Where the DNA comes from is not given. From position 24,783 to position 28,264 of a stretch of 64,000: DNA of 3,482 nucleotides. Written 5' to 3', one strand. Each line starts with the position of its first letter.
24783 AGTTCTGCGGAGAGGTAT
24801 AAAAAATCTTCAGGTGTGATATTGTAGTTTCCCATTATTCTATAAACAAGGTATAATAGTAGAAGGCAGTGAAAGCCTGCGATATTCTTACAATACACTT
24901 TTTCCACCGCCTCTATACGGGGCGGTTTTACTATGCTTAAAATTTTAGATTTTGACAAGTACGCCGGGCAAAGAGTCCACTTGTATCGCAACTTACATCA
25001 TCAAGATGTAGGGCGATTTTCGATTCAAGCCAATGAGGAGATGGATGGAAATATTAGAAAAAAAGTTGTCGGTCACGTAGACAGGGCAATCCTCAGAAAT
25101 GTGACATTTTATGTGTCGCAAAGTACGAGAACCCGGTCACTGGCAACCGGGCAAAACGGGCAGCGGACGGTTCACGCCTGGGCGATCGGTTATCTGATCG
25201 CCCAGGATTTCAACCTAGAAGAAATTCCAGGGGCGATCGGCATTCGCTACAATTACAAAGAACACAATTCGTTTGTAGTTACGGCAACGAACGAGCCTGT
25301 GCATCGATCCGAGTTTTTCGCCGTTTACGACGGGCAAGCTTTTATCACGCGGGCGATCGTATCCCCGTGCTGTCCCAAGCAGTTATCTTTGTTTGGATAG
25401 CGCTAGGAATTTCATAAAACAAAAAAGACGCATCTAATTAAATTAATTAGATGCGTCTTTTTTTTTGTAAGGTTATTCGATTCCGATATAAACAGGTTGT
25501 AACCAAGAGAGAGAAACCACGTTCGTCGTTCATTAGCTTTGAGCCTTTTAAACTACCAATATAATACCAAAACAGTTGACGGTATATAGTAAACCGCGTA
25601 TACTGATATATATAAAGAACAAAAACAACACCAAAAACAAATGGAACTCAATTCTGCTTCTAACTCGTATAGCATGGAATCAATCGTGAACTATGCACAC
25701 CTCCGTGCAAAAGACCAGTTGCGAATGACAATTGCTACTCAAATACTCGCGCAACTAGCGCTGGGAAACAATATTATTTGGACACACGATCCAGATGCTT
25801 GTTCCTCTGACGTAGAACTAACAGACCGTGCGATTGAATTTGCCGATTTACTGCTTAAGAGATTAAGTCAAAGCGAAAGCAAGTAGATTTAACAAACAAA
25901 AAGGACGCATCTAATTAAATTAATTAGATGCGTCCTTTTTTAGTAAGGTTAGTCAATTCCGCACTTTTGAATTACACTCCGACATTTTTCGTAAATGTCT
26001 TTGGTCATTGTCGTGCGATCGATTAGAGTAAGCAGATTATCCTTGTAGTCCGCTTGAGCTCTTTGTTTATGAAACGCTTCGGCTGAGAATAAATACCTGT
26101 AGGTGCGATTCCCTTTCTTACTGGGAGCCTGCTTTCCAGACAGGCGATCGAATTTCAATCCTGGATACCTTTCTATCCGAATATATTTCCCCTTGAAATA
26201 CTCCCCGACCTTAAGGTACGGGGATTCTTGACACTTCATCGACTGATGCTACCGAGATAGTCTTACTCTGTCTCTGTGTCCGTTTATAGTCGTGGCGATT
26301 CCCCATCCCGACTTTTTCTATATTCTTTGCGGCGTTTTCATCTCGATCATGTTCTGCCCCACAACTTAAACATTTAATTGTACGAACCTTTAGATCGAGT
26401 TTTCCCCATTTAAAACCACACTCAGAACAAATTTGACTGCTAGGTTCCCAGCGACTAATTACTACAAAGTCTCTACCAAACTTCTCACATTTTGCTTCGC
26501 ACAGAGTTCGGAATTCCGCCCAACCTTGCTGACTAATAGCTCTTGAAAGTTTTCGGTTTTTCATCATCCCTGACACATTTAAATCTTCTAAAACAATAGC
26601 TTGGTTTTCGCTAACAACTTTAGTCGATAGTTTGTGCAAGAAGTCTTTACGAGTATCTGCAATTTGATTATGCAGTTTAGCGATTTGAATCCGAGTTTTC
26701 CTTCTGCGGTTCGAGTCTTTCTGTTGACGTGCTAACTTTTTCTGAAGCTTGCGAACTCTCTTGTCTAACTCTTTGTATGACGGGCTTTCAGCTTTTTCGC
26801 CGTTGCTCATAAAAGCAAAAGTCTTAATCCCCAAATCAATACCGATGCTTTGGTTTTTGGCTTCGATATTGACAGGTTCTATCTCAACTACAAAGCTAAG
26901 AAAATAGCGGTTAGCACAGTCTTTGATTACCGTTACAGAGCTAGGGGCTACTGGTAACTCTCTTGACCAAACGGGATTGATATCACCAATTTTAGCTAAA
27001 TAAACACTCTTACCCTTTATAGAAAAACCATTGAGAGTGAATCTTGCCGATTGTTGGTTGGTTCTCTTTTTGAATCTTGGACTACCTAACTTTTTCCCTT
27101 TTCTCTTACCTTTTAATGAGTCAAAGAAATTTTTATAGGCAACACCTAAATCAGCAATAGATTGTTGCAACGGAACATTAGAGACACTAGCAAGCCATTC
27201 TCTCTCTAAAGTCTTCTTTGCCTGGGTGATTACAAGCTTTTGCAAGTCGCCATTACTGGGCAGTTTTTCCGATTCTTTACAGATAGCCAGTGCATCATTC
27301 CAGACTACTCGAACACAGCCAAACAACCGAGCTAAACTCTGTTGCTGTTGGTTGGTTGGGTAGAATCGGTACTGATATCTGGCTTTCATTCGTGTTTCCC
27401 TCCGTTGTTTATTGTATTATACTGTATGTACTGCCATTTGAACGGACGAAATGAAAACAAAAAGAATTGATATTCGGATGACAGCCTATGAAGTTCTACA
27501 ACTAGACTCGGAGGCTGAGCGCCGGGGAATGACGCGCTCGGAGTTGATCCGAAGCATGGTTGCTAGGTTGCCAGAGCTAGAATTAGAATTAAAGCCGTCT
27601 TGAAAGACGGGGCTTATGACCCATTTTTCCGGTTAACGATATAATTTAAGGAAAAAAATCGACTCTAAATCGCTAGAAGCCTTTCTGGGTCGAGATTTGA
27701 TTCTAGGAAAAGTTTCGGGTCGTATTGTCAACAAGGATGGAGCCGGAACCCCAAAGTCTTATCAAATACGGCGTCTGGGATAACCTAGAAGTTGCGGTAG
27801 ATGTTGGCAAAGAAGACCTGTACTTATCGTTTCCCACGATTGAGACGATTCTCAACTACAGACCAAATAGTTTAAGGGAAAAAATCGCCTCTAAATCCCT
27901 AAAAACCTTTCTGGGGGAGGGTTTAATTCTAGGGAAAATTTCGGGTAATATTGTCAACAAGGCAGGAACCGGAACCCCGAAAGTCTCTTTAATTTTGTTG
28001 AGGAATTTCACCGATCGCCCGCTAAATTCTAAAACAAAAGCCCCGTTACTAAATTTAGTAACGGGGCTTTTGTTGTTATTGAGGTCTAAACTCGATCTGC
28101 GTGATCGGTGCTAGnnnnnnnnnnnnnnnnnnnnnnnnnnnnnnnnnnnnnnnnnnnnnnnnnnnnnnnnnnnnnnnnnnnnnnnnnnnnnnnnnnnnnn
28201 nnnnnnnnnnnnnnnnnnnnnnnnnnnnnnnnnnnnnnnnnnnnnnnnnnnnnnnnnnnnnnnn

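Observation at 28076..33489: Mirror-image gene pair encoding two aberrant DnaN-fold (sliding-clamp-like) proteins, one fused to a zinc-ribbon array, next to an orphan DGQHR/DndB-like gene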

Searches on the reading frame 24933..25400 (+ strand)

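Call 5: search_protein_families(library=pfam, proteins=[window:24933-25400:+], max_evalue=0.01)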
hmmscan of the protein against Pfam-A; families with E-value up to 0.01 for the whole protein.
window:24933-25400:+ (155 aa): 1 family
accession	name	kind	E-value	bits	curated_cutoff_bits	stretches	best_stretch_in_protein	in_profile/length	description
PF25735.1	Phage_L5_gp82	-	1.4e-18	67.4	27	1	11-134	4-115/120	Mycobacterium phage L5 gene 82 protein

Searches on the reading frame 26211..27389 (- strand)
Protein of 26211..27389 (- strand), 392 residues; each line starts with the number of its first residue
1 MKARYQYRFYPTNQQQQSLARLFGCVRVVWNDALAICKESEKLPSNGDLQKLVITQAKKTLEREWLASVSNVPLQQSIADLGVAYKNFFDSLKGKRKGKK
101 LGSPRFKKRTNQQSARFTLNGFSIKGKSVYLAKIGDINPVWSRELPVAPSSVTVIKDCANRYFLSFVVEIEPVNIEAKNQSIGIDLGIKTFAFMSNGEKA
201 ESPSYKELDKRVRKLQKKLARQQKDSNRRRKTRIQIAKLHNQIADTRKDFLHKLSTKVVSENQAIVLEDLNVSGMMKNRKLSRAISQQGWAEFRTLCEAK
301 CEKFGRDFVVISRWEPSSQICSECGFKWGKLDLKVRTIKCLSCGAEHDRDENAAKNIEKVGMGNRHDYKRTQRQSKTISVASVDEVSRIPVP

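Call 4: search_protein_families(library=pfam, proteins=[window:26211-27389:-], max_evalue=1)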
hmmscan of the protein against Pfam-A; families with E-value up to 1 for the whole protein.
window:26211-27389:- (392 aa): 7 families
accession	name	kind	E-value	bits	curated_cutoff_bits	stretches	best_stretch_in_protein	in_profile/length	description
PF01385.25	OrfB_IS605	-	4.3e-28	98.4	30.5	1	165-279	1-120/120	Probable transposase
PF07282.18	Cas12f1-like_TNB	-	2.8e-20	72.7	26.3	1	290-357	1-60/60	Cas12f1-like, TNB domain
PF12323.14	HTH_OrfB_IS605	-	4.9e-18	64.8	21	1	1-39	1-40/47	Helix-turn-helix domain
PF00016.26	RuBisCO_large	-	0.0043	16.8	30.1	1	192-289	45-135/299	Ribulose bisphosphate carboxylase large chain, catalytic domain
PF18516.7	RuvC_1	-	0.0072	16.1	26.2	1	179-287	21-131/244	RuvC nuclease domain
PF12773.13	DZR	-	0.19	12.4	27.3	1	315-352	9-39/45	Double zinc ribbon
PF07851.19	TMEM120A-B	-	0.36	10.5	29.8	1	202-282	36-116/324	TMEM120A/B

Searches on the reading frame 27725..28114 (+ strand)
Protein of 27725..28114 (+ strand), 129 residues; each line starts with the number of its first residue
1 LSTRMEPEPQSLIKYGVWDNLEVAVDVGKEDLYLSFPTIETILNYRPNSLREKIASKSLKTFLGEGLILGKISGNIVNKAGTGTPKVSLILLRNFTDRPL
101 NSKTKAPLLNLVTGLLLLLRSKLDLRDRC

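Call 4: search_protein_families(library=pfam, proteins=[window:27725-28114:+], max_evalue=1)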
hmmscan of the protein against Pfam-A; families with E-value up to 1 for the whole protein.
window:27725-28114:+ (129 aa): 0 families

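Call 52: search_protein_families(library=padloc, proteins=[window:27725-28114:+], max_evalue=0.01)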
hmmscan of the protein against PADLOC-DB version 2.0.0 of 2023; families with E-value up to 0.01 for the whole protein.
window:27725-28114:+ (129 aa): 0 families
